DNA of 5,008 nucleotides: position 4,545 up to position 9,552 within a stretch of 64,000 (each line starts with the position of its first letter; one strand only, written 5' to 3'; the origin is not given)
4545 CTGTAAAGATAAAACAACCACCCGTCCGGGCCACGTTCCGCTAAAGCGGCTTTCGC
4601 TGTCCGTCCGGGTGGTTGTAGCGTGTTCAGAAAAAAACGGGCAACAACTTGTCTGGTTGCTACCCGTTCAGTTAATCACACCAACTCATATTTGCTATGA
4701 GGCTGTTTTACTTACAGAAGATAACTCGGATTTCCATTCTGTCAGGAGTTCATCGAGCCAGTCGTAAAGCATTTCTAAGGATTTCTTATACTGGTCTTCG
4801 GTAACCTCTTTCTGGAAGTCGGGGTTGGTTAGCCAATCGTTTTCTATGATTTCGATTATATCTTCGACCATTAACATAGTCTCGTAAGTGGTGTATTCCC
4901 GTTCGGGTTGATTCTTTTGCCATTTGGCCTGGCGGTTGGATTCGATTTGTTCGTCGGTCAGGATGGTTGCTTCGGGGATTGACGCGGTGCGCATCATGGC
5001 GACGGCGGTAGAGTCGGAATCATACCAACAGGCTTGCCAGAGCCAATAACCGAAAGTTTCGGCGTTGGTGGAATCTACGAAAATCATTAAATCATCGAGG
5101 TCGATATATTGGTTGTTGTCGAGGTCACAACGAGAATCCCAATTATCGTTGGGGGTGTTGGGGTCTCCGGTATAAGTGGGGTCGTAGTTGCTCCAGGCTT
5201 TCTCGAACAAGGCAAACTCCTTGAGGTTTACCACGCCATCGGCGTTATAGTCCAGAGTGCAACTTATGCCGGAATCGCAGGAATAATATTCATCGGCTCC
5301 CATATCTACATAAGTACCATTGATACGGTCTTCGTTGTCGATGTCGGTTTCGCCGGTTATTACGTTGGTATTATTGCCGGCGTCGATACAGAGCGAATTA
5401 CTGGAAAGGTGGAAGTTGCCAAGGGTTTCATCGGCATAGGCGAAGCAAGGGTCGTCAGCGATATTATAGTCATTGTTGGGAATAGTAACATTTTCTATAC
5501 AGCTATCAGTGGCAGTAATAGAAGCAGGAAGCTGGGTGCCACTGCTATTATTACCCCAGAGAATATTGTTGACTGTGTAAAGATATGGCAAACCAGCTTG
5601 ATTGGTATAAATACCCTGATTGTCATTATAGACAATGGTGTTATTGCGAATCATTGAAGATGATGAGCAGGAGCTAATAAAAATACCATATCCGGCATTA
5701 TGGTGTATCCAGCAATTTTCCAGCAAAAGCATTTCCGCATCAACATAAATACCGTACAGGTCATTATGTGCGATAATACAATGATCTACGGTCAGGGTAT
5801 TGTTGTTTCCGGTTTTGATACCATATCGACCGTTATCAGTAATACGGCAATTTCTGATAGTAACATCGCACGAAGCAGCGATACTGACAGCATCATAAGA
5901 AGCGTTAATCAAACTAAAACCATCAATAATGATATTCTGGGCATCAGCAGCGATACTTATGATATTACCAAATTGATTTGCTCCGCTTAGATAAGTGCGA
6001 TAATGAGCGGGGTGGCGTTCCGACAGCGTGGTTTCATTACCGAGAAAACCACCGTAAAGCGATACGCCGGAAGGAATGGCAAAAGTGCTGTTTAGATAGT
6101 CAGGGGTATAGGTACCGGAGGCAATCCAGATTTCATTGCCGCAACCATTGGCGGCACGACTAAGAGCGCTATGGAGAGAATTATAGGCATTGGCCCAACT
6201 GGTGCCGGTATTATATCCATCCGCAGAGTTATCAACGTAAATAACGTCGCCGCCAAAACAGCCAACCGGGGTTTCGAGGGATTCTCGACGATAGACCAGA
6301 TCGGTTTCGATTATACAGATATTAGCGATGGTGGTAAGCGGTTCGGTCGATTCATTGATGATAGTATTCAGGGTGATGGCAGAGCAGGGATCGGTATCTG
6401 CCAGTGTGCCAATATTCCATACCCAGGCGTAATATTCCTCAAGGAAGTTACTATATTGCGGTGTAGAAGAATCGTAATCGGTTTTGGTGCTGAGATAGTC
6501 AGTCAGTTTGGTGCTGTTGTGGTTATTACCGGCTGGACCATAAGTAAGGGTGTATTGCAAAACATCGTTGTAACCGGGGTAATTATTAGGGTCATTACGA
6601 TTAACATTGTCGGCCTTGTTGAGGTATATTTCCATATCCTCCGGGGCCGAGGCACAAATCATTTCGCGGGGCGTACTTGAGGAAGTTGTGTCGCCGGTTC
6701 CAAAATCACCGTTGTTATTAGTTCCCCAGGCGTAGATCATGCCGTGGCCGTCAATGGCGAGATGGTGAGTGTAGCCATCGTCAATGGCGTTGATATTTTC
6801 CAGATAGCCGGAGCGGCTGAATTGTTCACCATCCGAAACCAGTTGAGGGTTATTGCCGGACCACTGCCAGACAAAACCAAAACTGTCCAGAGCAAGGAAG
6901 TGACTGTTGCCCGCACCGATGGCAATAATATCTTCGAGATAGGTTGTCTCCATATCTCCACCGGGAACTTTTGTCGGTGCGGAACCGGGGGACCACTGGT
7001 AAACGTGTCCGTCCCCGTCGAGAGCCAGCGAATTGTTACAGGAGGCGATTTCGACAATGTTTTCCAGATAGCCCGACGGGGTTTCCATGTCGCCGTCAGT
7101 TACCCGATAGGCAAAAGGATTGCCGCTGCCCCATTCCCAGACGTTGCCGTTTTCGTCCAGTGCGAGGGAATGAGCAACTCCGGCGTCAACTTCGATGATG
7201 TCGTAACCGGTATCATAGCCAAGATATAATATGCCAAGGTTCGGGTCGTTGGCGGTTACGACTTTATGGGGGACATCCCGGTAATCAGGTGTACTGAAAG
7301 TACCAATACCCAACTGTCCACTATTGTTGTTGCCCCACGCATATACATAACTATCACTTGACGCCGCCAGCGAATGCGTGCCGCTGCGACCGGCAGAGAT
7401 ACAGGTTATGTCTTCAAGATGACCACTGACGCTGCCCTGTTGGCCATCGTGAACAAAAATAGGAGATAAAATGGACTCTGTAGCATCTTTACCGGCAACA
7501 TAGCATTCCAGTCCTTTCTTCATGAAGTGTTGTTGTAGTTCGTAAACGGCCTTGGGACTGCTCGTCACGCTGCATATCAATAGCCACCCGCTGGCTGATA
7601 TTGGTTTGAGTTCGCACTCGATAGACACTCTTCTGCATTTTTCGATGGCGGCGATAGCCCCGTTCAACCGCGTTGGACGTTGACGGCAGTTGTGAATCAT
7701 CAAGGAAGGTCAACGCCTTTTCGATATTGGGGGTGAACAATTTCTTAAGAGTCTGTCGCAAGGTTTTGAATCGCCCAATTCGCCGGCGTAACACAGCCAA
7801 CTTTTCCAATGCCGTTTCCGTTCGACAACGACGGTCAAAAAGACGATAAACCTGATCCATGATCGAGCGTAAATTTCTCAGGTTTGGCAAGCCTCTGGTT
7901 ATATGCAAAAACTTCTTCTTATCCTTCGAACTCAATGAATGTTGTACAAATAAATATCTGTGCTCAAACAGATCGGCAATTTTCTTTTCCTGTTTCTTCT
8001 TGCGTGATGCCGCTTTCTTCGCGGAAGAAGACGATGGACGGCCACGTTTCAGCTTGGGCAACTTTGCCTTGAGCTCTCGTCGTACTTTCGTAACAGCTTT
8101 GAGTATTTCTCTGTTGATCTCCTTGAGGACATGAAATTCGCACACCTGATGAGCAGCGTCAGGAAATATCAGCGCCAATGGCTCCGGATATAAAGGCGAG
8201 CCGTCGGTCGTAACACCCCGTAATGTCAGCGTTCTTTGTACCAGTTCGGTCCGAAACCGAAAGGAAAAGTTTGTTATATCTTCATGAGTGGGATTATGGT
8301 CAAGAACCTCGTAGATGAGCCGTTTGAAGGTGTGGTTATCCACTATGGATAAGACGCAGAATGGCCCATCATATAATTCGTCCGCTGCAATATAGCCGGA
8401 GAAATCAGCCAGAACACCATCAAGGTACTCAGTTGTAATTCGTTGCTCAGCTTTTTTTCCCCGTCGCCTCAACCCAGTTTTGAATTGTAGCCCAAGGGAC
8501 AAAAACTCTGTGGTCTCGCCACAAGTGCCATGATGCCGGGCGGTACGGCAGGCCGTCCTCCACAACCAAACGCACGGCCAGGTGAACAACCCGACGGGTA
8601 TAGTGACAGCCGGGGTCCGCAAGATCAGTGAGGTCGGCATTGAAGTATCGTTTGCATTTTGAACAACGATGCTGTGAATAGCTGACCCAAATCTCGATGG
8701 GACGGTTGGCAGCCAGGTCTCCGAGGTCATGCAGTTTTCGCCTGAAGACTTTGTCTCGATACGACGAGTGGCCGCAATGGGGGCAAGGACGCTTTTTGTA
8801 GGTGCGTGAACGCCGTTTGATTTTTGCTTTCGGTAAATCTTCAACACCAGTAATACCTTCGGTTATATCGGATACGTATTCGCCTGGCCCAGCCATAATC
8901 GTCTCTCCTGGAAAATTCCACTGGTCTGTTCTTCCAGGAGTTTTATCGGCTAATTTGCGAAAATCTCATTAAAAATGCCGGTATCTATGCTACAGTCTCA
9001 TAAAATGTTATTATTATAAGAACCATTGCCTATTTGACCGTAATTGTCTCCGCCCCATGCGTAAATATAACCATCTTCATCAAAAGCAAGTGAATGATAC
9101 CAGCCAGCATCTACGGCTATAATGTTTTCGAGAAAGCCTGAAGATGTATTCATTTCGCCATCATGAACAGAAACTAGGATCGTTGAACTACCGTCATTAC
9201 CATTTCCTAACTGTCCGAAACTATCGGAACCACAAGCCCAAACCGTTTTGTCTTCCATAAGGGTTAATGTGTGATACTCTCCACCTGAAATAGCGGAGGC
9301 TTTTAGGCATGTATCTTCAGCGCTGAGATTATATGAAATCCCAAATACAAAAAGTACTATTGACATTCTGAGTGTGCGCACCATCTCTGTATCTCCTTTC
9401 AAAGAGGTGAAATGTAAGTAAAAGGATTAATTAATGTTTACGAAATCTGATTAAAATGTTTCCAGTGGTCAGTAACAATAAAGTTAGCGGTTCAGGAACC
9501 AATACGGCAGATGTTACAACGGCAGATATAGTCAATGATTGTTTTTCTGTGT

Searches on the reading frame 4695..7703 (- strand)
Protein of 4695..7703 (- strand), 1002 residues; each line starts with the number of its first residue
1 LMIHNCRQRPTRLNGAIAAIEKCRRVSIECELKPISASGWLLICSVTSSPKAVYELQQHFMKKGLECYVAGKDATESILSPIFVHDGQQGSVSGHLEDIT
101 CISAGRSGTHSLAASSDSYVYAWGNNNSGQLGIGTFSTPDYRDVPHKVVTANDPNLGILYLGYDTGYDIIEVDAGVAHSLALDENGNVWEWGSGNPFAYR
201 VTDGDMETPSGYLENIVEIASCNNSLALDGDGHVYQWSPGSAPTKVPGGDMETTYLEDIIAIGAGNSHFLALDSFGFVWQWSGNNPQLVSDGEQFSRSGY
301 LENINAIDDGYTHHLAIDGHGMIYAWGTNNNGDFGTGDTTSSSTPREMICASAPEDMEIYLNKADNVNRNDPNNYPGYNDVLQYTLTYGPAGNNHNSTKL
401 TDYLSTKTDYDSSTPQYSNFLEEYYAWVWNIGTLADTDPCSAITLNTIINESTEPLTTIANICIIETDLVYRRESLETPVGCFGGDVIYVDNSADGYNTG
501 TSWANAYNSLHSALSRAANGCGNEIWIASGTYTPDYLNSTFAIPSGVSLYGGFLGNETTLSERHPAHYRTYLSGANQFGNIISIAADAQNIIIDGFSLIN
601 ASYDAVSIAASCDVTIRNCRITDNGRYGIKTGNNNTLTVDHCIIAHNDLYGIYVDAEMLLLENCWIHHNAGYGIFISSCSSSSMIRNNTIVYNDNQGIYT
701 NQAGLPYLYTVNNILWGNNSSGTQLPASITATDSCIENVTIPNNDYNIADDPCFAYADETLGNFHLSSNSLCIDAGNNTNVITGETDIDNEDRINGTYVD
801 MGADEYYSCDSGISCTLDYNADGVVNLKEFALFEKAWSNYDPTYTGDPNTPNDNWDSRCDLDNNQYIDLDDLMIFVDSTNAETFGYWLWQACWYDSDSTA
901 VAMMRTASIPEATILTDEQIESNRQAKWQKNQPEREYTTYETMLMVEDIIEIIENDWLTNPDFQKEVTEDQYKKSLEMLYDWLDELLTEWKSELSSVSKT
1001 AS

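Call 12: search_protein_families(library=pfam, max_evalue=0.001, proteins=[window:4695-7703:-])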
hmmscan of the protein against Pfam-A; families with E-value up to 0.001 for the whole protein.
window:4695-7703:- (1002 aa): 5 families
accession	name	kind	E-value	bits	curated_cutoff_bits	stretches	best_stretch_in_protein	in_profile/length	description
PF25390.1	WD40_RLD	-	1.6e-33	116.9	150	2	98-237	90-219/363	RCC1-like domain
PF13229.12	Beta_helix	-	1.5e-19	70.6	25.9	1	586-704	29-148/158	Right handed beta helix region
PF13540.12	RCC1_2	-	1.3e-15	57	22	2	99-130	1-30/30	Regulator of chromosome condensation (RCC1) repeat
PF00415.24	RCC1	-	4.7e-13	49.9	21.7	1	119-182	3-50/50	Regulator of chromosome condensation (RCC1) repeat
PF05048.19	NosD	-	6.6e-10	39.2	23.6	1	599-744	34-167/212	Periplasmic copper-binding protein (NosD)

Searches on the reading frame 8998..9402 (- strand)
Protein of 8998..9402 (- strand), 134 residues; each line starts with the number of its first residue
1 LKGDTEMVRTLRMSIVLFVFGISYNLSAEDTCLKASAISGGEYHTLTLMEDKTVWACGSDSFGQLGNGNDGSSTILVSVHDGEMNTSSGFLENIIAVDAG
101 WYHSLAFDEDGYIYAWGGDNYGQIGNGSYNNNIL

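Call 12: search_protein_families(library=pfam, max_evalue=0.001, proteins=[window:8998-9402:-])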
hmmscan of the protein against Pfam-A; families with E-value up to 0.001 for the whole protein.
window:8998-9402:- (134 aa): 3 families
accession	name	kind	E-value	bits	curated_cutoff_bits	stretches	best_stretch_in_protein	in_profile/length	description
PF25390.1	WD40_RLD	-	2.3e-20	73.7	150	1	35-128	197-282/363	RCC1-like domain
PF13540.12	RCC1_2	-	2.6e-20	72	22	2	94-123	1-30/30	Regulator of chromosome condensation (RCC1) repeat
PF00415.24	RCC1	-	9e-12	45.8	21.7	1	53-106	3-49/50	Regulator of chromosome condensation (RCC1) repeat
